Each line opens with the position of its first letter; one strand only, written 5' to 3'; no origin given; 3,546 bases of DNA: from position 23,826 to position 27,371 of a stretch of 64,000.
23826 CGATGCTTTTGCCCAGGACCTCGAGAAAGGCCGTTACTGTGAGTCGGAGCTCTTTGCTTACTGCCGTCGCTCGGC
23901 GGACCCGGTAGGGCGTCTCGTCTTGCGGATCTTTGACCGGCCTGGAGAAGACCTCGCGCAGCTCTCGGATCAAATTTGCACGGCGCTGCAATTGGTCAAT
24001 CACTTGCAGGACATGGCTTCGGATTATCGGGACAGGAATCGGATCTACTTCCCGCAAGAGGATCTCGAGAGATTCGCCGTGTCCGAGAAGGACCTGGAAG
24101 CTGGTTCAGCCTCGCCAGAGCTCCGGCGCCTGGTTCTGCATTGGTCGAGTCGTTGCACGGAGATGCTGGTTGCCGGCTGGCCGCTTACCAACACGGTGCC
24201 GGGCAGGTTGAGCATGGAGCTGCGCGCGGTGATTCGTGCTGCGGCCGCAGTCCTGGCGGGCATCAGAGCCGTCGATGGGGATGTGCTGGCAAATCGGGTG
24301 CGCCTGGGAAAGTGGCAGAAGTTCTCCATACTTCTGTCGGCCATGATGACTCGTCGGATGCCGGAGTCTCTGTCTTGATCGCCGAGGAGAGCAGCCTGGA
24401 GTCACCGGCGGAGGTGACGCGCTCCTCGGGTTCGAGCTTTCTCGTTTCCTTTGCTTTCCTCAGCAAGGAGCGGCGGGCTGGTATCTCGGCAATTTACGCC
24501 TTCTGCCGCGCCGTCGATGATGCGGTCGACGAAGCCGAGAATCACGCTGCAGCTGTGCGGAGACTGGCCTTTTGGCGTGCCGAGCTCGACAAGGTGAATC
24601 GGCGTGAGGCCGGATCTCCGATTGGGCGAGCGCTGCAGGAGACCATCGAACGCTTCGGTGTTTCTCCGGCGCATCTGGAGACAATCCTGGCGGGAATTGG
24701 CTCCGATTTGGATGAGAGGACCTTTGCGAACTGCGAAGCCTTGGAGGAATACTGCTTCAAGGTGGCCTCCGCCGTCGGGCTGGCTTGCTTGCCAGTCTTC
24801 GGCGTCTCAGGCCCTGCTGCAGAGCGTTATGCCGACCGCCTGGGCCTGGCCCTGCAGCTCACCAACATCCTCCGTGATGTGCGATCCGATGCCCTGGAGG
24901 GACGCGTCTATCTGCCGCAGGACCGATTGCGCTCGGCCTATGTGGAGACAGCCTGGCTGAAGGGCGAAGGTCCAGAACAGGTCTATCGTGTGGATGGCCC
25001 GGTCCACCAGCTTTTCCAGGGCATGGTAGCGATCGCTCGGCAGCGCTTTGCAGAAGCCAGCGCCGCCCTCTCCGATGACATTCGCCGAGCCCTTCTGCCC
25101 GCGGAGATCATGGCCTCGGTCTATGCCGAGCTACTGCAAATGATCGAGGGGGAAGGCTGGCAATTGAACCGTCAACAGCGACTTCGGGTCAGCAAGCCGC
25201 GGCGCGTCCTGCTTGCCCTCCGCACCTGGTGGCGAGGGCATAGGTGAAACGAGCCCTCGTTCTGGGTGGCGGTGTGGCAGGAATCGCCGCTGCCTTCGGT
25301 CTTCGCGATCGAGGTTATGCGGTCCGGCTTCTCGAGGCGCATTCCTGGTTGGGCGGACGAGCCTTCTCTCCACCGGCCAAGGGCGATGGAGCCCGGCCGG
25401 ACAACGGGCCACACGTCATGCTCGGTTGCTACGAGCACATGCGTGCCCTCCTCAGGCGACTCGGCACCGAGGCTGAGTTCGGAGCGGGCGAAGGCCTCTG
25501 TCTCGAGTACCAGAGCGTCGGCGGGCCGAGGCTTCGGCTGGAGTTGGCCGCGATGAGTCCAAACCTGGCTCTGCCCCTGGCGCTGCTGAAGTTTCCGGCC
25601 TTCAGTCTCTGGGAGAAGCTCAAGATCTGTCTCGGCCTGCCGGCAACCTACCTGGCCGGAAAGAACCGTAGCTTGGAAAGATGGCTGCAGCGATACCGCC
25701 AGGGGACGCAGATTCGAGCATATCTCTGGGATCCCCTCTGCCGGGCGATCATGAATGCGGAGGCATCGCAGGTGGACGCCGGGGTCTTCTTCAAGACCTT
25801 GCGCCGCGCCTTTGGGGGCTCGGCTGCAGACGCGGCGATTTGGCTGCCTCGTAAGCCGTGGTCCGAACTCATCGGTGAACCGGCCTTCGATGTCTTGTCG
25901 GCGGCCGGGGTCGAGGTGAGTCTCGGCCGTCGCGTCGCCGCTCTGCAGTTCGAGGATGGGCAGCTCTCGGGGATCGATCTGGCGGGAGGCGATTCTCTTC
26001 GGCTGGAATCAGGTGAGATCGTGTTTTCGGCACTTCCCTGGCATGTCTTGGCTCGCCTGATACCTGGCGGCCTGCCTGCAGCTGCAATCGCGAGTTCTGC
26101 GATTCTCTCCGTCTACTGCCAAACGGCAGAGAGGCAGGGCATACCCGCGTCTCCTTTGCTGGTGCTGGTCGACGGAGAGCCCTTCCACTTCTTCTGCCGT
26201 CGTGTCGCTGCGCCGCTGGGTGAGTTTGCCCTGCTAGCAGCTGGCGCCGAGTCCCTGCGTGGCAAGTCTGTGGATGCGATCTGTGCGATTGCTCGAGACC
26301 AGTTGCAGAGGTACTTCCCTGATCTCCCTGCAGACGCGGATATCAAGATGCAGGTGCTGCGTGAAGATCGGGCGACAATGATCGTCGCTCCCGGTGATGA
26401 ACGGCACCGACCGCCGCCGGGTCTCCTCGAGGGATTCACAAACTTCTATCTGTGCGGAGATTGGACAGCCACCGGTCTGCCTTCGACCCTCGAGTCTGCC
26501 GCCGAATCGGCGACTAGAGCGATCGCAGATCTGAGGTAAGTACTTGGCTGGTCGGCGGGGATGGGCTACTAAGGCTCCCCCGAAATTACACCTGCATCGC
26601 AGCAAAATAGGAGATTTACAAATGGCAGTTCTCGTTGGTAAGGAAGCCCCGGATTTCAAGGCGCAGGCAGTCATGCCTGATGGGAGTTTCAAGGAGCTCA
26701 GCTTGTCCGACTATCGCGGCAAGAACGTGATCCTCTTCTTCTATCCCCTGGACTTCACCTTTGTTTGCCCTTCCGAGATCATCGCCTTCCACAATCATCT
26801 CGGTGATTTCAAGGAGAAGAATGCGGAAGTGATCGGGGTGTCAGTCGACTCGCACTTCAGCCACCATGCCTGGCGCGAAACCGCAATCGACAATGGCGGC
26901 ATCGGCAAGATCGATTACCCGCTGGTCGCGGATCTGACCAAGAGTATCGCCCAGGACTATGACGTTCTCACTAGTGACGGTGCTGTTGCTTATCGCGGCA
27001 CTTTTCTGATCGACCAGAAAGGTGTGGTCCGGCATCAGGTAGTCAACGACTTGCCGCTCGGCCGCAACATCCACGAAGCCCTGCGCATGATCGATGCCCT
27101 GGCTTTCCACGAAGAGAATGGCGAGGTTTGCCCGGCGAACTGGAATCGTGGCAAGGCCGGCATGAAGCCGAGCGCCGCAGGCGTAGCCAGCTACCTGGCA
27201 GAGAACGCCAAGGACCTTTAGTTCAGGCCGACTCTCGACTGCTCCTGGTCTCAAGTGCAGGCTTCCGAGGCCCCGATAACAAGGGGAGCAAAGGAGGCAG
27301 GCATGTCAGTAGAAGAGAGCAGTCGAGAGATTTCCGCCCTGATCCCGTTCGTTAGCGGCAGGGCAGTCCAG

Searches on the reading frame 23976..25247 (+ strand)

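Call 52: search_protein_families(library=pfam, proteins=[window:23976-25247:+], max_evalue=0.00001)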
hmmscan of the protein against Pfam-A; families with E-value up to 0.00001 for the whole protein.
window:23976-25247:+ (423 aa): 1 family
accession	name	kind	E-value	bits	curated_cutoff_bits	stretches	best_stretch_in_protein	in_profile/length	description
PF00494.24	SQS_PSY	-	2.3e-63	214.8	26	1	149-408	2-262/263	Squalene/phytoene synthase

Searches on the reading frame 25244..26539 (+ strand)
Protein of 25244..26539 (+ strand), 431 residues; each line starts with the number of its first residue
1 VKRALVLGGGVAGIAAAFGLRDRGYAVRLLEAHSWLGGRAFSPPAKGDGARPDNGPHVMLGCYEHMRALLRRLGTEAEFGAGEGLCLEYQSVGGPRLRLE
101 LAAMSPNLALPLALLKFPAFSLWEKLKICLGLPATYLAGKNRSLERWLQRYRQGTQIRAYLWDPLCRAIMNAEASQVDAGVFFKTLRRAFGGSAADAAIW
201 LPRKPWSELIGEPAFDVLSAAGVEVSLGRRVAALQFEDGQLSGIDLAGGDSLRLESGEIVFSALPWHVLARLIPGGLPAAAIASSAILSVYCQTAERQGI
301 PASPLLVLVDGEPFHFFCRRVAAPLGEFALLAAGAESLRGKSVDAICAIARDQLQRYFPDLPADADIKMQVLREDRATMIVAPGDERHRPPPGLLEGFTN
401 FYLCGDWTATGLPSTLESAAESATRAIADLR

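Call 52: search_protein_families(library=pfam, proteins=[window:25244-26539:+], max_evalue=0.00001)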
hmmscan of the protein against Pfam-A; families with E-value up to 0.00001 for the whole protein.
window:25244-26539:+ (431 aa): 4 families
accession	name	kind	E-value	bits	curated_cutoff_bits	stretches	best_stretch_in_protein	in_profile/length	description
PF01593.30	Amino_oxidase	-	1.3e-26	94.3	19.8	1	11-426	1-438/443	Flavin containing amine oxidoreductase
PF13450.12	NAD_binding_8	-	1.3e-12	48.2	21.9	1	6-73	1-68/68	NAD(P)-binding Rossmann-like domain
PF12831.13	FAD_oxidored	-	5.7e-07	29.6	27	1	5-40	3-38/416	FAD dependent oxidoreductase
PF01266.30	DAO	-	2.8e-06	27.6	27.9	0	4-374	2-312/353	FAD dependent oxidoreductase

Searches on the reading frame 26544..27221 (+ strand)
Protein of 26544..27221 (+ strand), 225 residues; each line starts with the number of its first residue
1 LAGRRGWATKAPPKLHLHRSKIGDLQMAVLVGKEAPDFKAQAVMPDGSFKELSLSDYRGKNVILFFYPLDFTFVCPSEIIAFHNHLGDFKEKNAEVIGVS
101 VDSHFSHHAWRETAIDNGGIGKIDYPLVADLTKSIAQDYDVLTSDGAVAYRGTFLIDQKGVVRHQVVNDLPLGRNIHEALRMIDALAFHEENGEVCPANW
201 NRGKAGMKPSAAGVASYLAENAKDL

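Call 52: search_protein_families(library=pfam, proteins=[window:26544-27221:+], max_evalue=0.00001)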
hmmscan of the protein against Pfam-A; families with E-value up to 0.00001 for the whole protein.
window:26544-27221:+ (225 aa): 3 families
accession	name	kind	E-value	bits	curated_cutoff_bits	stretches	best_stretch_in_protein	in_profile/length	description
PF00578.27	AhpC-TSA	-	1.5e-40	138.4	26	1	31-164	1-123/124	AhpC/TSA family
PF08534.16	Redoxin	-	1.5e-19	70.7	26.6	1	31-171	2-137/148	Redoxin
PF10417.14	1-cysPrx_C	-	5.3e-09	36.3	21.1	1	185-218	1-39/41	C-terminal domain of 1-Cys peroxiredoxin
